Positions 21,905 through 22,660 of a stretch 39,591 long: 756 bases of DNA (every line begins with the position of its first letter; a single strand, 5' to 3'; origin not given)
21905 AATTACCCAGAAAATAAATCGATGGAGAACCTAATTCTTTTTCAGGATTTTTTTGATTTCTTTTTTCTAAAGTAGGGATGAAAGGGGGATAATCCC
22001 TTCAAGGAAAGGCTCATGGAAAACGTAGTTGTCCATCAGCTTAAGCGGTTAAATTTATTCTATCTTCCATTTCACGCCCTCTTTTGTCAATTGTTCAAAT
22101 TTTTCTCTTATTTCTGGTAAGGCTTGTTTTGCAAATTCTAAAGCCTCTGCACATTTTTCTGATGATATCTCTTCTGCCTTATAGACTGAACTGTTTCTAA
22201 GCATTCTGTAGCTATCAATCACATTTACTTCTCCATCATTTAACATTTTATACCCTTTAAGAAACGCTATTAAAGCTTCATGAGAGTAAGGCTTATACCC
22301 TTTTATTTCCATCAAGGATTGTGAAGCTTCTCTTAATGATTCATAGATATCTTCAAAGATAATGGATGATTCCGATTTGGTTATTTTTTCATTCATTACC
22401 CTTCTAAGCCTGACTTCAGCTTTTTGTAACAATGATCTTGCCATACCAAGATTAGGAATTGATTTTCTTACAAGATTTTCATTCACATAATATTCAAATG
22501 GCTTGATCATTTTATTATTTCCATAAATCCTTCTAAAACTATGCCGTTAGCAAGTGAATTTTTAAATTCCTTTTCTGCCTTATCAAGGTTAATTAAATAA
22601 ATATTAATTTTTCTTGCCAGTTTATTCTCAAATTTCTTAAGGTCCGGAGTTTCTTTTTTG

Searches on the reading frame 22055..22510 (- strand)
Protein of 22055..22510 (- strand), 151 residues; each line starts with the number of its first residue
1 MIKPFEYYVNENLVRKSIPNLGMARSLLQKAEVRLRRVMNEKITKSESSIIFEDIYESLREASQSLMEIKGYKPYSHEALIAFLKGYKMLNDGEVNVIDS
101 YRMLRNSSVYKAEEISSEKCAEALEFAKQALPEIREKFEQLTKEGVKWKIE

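Call 8: search_protein_families(library=pfam, proteins=[window:22055-22510:-], max_evalue=0.01)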
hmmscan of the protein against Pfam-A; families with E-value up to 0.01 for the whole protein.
window:22055-22510:- (151 aa): 0 families

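Call 9: search_protein_families(library=ncbifam, proteins=[window:22055-22510:-], max_evalue=0.01)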
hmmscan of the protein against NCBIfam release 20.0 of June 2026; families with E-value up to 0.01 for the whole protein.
window:22055-22510:- (151 aa): 0 families

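Call 27: find_homologous_proteins(query=window:22058-22510:-, max_evalue=0.001)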
Query window:22058-22510:- (151 aa): 258 proteins with E <= 0.001 among 284 candidates; the best 120 are listed.
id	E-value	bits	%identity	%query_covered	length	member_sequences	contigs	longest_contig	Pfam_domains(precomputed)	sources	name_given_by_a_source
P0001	2.8e-89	314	100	100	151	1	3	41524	-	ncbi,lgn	-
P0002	1.9e-61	224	70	99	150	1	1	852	-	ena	-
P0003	3.1e-61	223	72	94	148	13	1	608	-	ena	-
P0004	1.2e-60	221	73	95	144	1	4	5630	-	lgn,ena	-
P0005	1.4e-60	221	69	95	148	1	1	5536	-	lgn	-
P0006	3.5e-60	220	67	98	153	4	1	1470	PF21975.1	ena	-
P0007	5.0e-60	220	70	94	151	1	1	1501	-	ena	-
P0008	1.4e-59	218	69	95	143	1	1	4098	-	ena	-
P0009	2.2e-59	217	68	94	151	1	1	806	-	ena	-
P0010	2.3e-59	217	68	99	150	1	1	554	-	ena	-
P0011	3.6e-59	217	69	94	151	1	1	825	-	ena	-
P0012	6.8e-59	216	69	95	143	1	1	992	-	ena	-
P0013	1.0e-58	215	72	95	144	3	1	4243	-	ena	-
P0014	1.4e-58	215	68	94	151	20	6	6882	-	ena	-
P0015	2.1e-58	214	71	95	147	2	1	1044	-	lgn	-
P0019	9.1e-58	212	68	93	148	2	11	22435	-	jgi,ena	-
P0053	2.2e-53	198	66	95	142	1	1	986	PF05168.20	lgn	-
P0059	6.3e-53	197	67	95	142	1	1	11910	PF05168.20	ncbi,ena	-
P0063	1.0e-52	196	65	93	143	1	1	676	PF05168.20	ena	-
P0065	1.2e-52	196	65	93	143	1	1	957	PF05168.20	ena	-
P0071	4.8e-52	194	64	95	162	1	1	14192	-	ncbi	-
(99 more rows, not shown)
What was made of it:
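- The 41.5-kb NCBI contig runs through both junctions (call 27 shows the source contig length).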

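Call 30: find_encoding_contigs(protein=P0014, flank=5000, max_places=6)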
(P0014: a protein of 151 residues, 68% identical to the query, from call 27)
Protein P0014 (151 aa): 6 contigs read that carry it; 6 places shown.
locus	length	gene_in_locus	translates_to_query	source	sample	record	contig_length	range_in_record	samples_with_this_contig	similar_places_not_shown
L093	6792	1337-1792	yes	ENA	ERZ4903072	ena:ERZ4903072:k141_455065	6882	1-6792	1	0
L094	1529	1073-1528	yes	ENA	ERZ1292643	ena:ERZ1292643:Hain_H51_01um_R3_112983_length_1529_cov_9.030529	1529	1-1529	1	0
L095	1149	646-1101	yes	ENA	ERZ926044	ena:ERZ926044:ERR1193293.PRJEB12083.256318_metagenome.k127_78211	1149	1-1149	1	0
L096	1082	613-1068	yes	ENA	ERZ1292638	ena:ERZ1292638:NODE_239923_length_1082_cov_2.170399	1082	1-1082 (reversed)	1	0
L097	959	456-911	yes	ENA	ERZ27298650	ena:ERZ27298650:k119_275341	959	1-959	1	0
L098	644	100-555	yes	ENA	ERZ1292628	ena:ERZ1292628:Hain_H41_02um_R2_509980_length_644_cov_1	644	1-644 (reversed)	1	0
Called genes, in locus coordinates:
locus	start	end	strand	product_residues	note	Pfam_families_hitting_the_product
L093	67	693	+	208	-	PF13643:DUF4145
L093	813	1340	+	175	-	PF01909:NTP_transf_2, PF18765:Polbeta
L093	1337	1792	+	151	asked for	-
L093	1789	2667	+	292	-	PF01351:RNase_HII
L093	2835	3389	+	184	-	-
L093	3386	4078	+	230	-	PF11848:DUF3368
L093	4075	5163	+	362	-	PF01544:CorA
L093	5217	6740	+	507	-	PF01580:FtsK_SpoIIIE (faint), PF01935:DUF87, PF12846:AAA_10 (faint)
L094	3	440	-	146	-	?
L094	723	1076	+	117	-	PF01909:NTP_transf_2, PF18765:Polbeta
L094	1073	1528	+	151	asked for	?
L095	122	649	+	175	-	PF01909:NTP_transf_2, PF18765:Polbeta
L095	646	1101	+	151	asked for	-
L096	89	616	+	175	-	PF01909:NTP_transf_2, PF18765:Polbeta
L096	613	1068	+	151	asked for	-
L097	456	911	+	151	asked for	-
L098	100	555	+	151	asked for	-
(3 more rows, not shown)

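Call 31: find_encoding_contigs(protein=P0019, flank=5000, max_places=6)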
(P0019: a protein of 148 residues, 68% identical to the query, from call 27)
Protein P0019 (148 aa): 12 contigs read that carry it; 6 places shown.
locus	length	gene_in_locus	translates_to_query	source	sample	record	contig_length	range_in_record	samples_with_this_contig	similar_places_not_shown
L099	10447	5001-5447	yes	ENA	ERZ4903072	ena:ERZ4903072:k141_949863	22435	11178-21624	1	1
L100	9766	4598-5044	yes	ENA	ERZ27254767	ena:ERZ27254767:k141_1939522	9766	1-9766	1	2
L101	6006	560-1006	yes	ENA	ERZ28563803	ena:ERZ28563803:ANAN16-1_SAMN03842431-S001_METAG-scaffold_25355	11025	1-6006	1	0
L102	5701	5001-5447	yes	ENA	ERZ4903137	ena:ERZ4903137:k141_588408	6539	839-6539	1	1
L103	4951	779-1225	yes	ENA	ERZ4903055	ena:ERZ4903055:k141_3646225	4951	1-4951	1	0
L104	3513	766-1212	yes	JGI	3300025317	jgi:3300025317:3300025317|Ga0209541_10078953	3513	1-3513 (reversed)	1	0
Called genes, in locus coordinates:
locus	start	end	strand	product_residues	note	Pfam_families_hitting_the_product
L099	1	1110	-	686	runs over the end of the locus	PF01841:Transglut_core, PF04473:DUF553 (faint)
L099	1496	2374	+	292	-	PF00924:MS_channel_2nd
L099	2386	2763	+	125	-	-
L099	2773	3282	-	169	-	PF02566:OsmC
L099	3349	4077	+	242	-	PF00849:PseudoU_synth_2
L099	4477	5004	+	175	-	PF22600:MTPAP-like_central (weak), PF01909:NTP_transf_2, PF18765:Polbeta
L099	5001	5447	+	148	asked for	-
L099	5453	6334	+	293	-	PF01351:RNase_HII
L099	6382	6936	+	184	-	-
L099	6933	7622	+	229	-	PF11848:DUF3368 (weak)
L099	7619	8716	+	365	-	PF01544:CorA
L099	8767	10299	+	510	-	PF01935:DUF87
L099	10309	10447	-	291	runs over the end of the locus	-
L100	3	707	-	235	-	?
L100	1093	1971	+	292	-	PF00924:MS_channel_2nd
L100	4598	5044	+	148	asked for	-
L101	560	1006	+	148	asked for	-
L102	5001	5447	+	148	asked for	-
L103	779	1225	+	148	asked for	-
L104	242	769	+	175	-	PF22600:MTPAP-like_central (weak), PF01909:NTP_transf_2, PF18765:Polbeta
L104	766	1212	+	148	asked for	-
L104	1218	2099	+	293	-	PF01351:RNase_HII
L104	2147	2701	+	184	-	-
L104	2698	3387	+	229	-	PF11848:DUF3368 (weak)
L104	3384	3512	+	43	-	?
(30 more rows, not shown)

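Call 33: find_encoding_contigs(protein=P0004, flank=5000, max_places=6)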
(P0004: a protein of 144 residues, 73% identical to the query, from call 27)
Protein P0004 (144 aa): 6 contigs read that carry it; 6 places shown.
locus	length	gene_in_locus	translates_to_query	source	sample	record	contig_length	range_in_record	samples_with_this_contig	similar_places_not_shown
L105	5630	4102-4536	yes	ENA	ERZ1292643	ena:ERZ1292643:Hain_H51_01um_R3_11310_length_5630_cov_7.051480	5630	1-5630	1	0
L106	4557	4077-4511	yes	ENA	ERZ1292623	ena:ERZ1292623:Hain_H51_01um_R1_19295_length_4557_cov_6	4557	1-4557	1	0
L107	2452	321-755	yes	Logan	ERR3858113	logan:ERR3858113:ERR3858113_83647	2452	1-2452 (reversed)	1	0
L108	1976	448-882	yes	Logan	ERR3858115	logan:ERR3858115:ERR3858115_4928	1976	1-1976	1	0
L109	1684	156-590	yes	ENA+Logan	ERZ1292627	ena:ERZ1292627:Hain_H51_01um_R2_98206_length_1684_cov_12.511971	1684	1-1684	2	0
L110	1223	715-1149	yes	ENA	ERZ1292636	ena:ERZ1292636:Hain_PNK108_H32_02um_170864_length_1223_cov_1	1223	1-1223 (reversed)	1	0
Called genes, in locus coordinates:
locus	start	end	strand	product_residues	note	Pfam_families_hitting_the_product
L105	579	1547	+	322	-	PF01966:HD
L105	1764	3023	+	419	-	PF01406:tRNA-synt_1e, PF09334:tRNA-synt_1g (faint), PF23493:CysS_C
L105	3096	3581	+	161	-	PF14528:LAGLIDADG_3, PF13384:HTH_23 (weak)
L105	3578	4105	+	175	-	PF01909:NTP_transf_2, PF18765:Polbeta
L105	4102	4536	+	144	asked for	-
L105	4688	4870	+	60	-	-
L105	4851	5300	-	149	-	PF01850:PIN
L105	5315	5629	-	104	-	PF01451:LMWPc (faint)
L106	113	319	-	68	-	PF18893:DUF5652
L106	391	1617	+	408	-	-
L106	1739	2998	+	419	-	PF01406:tRNA-synt_1e, PF09334:tRNA-synt_1g (faint), PF23493:CysS_C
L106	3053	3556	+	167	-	PF14528:LAGLIDADG_3, PF13384:HTH_23 (weak)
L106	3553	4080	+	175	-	PF01909:NTP_transf_2, PF18765:Polbeta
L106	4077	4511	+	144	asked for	-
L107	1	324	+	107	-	?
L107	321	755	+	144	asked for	-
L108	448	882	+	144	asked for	-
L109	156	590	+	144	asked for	-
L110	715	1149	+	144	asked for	-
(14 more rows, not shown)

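Call 34: find_encoding_contigs(protein=P0013, flank=5000, max_places=6)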
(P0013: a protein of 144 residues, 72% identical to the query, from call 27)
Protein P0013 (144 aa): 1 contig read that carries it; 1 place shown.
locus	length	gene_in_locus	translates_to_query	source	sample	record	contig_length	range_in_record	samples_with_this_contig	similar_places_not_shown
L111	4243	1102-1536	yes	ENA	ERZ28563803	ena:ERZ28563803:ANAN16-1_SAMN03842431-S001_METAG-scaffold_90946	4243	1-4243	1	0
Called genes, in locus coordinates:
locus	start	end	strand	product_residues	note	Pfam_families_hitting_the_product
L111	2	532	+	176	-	?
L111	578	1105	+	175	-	PF01909:NTP_transf_2, PF18765:Polbeta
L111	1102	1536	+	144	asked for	-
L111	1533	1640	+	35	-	-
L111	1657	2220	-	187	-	PF01949:Endo_dU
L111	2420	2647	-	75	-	PF01037:AsnC_trans_reg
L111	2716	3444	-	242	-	PF01135:PCMT (weak), PF00398:RrnaAD, PF08704:GCD14, PF05175:MTS (faint), PF13649:Methyltransf_25, PF13847:Methyltransf_31, PF08241:Methyltransf_11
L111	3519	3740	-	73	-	-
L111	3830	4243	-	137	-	?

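Call 56: search_protein_families(library=pfam, proteins=[L105:3096-3581:+, L105:4851-5300:-], max_evalue=0.001)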
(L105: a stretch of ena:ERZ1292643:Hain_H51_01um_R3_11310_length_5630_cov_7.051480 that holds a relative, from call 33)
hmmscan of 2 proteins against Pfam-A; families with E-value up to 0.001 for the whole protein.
L105:3096-3581:+ (161 aa): 7 families
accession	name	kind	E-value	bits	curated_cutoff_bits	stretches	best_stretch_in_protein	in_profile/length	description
PF14528.11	LAGLIDADG_3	-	7.5e-14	52.2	22.5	1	12-86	3-81/82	LAGLIDADG-like domain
PF13384.12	HTH_23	-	2.3e-07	30.8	24.6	1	116-147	9-40/50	Homeodomain-like domain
PF01381.28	HTH_3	-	2.6e-05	24.6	23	1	121-151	6-36/55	Helix-turn-helix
PF13518.12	HTH_28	-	4e-05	24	25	1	117-146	5-34/52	Helix-turn-helix domain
PF13551.12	HTH_29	-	4.6e-05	23.9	28.1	1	122-146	9-34/64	Winged helix-turn helix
PF08281.18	Sigma70_r4_2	-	9.6e-05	22.4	25.7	1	123-145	25-47/54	Sigma-70, region 4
PF09862.15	DUF2089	-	0.00085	19.4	33.4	0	122-150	15-42/47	Domain of unknown function (DUF2089)-HTH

L105:4851-5300:- (149 aa): 1 family
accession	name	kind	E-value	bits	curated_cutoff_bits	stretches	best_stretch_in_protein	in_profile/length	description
PF01850.27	PIN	-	1.8e-09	38.7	23.6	1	6-125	2-113/120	PIN domain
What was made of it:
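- On Free-standing homing endonuclease locus: A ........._3 ORF is present in the L105/L106 version of the same cassette (calls 33, 56).
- In L105/L106 a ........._3+HTH ORF sits inside the cassette, between its promoter and the MNT start (PF14528, E=7.5e-14) (calls 33, 56).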

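Call 61: find_encoding_contigs(protein=P0071, flank=5000, max_places=4)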
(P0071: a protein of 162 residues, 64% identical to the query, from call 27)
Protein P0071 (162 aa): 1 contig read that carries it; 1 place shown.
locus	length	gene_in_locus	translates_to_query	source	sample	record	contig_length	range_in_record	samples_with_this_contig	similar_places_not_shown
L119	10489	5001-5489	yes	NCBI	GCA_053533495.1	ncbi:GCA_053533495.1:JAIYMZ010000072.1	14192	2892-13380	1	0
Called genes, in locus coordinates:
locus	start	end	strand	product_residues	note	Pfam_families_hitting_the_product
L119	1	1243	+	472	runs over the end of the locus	PF01139:RtcB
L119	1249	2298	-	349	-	-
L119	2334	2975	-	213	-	PF00149:Metallophos, PF12850:Metallophos_2, PF14582:Metallophos_3 (faint)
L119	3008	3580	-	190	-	PF01300:Sua5_yciO_yrdC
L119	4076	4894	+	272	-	-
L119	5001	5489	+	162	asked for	-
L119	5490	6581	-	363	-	-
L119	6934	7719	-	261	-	PF14528:LAGLIDADG_3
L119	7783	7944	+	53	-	-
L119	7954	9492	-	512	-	PF00117:GATase, PF02540:NAD_synthase (faint), PF00958:GMP_synt_C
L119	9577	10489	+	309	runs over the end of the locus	PF01142:TruD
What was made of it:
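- Another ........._3 gene lies 1.4 kb from a decayed cassette in L119 (call 61).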

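Call 82: search_protein_families(library=padloc, proteins=[window:22055-22510:-], max_evalue=0.001)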
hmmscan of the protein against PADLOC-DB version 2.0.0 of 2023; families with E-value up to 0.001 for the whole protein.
window:22055-22510:- (151 aa): 2 families
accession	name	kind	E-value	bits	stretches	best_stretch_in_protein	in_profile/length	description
PDLC04379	PDC-M05B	-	2.1e-06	25.8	1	23-141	20-140/147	-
PDLC04375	PDC-M05B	-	0.00049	18.4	1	9-130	18-141/151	-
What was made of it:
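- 22055..22510 (-): HEPN protein, second gene of unit 1. The native part ends at about 22079 (..TKE). Residues 145-151 (GVKWKIE) and the stop codon, 22055-22078, are read from repeat copy R2. PADLOC PDC-M05B (call 82).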

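Call 83: search_protein_families(library=pfam, alignment_id=A4, max_evalue=0.01)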
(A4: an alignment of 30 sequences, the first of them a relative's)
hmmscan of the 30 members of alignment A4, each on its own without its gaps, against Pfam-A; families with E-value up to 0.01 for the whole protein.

A. member 1, P0001 (151 aa): 0 families

B. families by the number of members that match (of 30 scanned): 5 families
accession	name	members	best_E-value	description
PF05168.19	HEPN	9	6.4e-06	HEPN domain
PF21975.1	ASNSD1-SEP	2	0.0012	ASNSD1 upstream open reading frame protein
PF02970.22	TBCA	1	0.00058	Tubulin binding cofactor A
PF15960.10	DUF4763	1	0.0029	Domain of unknown function (DUF4763)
PF21328.3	Gp44_lid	1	0.0089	Sliding-clamp-loader large subunit, AAA+ ATPase lid domain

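Call 84: search_solved_structures(query=A4, max_evalue=0.01)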
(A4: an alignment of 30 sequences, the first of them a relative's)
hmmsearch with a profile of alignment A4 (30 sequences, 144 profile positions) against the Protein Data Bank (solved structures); distinct sequences matched with E-value up to 0.01: 0.

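Call 91: predict_structure(alignment_id=A4)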
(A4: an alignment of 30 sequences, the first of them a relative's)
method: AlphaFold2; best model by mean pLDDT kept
length: 151 residues; sequences in the alignment: 30
mean_pLDDT: 93.4   pTM: 0.88
mean pLDDT of the five models: 93.4, 93.2, 93.1, 93.0, 92.2
residues with pLDDT >= 90: 138; 70-90: 5; 50-70: 3; < 50: 5
segments of 3 or more residues with pLDDT < 50: 147-151
pLDDT, mean of each block of 10 residues (from residue 1): 91 93 97 98 96 98 97 93 96 97 96 97 98 97 62 38
secondary structure, 60 per line:
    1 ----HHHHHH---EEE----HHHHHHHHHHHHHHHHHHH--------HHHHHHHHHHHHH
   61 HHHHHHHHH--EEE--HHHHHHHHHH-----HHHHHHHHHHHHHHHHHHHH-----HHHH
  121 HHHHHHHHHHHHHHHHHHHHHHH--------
elements in order: H5-10 E14-16 H21-39 H48-69 E72-74 H77-86 H92-111 H117-143

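Call 94: fold_search(model_id=the predicted structure, library=pdb)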
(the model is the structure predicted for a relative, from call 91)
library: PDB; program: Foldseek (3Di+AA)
matches with E <= 10: 313; with E <= 0.001: 0
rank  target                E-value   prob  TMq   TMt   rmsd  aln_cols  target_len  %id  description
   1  2hsb                  1.9e-03  1.00  0.57  0.68   4.1       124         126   15  Crystal structure of a hepn domain containing protein (af_0298) from archaeoglobus fulgidus at 1.95 A resolution (released 2006-08-15)
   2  3o10_A                1.2e-02  1.00  0.67  0.72   2.8       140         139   16  Crystal structure of the HEPN domain from human sacsin (released 2011-03-30)
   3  7ae6_A                1.5e-02  1.00  0.57  0.58   4.3       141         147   16  Crystal structure of di-AMPylated HEPN(R102A) toxin (released 2020-12-30)
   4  7ae6_B                2.1e-02  1.00  0.59  0.62   4.5       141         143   14  Crystal structure of di-AMPylated HEPN(R102A) toxin (released 2020-12-30)
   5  7ae8_D                2.3e-02  1.00  0.58  0.59   4.2       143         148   15  Crystal structure of HEPN(R102A) toxin (released 2020-12-30)
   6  7ae2_A                2.6e-02  1.00  0.57  0.60   4.7       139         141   16  Crystal structure of HEPN(H107A-Y109F) toxin in complex with MNT antitoxin (released 2020-12-30)
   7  7ae8_B                2.7e-02  1.00  0.58  0.58   4.3       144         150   16  Crystal structure of HEPN(R102A) toxin (released 2020-12-30)
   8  7ae9_B                2.9e-02  1.00  0.52  0.56   5.0       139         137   18  Crystal structure of mono-AMPylated HEPN(R46E) toxin in complex with MNT antitoxin (released 2020-12-30)
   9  5yep_C                3.2e-02  1.00  0.47  0.52   4.9       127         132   10  Crystal structure of SO_3166-SO_3165 from Shewanella oneidensis (released 2018-03-28)
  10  7ae8_C                3.4e-02  1.00  0.59  0.62   4.2       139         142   15  Crystal structure of HEPN(R102A) toxin (released 2020-12-30)
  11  7ae8_A                3.5e-02  1.00  0.59  0.58   4.2       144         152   16  Crystal structure of HEPN(R102A) toxin (released 2020-12-30)
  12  7ae9_C                3.5e-02  1.00  0.58  0.60   4.4       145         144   16  Crystal structure of mono-AMPylated HEPN(R46E) toxin in complex with MNT antitoxin (released 2020-12-30)
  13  1ylm_A                3.7e-02  1.00  0.64  0.67   3.7       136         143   12  Structure of Cytosolic Protein of Unknown Function YutE from Bacillus subtilis (released 2005-03-01)
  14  7ae9_D                3.9e-02  1.00  0.61  0.64   4.0       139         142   15  Crystal structure of mono-AMPylated HEPN(R46E) toxin in complex with MNT antitoxin (released 2020-12-30)
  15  6m6u_H                4.4e-02  1.00  0.48  0.53   5.1       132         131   10  Crystal structure the toxin-antitoxin MntA-HpeT mutant-D39ED41E (released 2020-09-30)
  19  3o10_D                5.7e-02  1.00  0.59  0.65   3.9       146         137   15  Crystal structure of the HEPN domain from human sacsin (released 2011-03-30)
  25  3o10_C                9.1e-02  1.00  0.65  0.71   3.2       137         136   14  Crystal structure of the HEPN domain from human sacsin (released 2011-03-30)
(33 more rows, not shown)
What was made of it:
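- On Type VII HEPN/MNT (HepT/MntA) toxin-antitoxin: The HEPN fold is supported by AlphaFold2 and Foldseek: top hits include 2hsb, 3o10 and the type VII toxins 7ae6/7ae8, at probability 1.00 (calls 91, 94).
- Checked: AlphaFold2 gives pLDDT 93.4, all top Foldseek hits are HEPN domains, and 9 of 30 family members hit PF05168 (calls 83, 91, 94).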
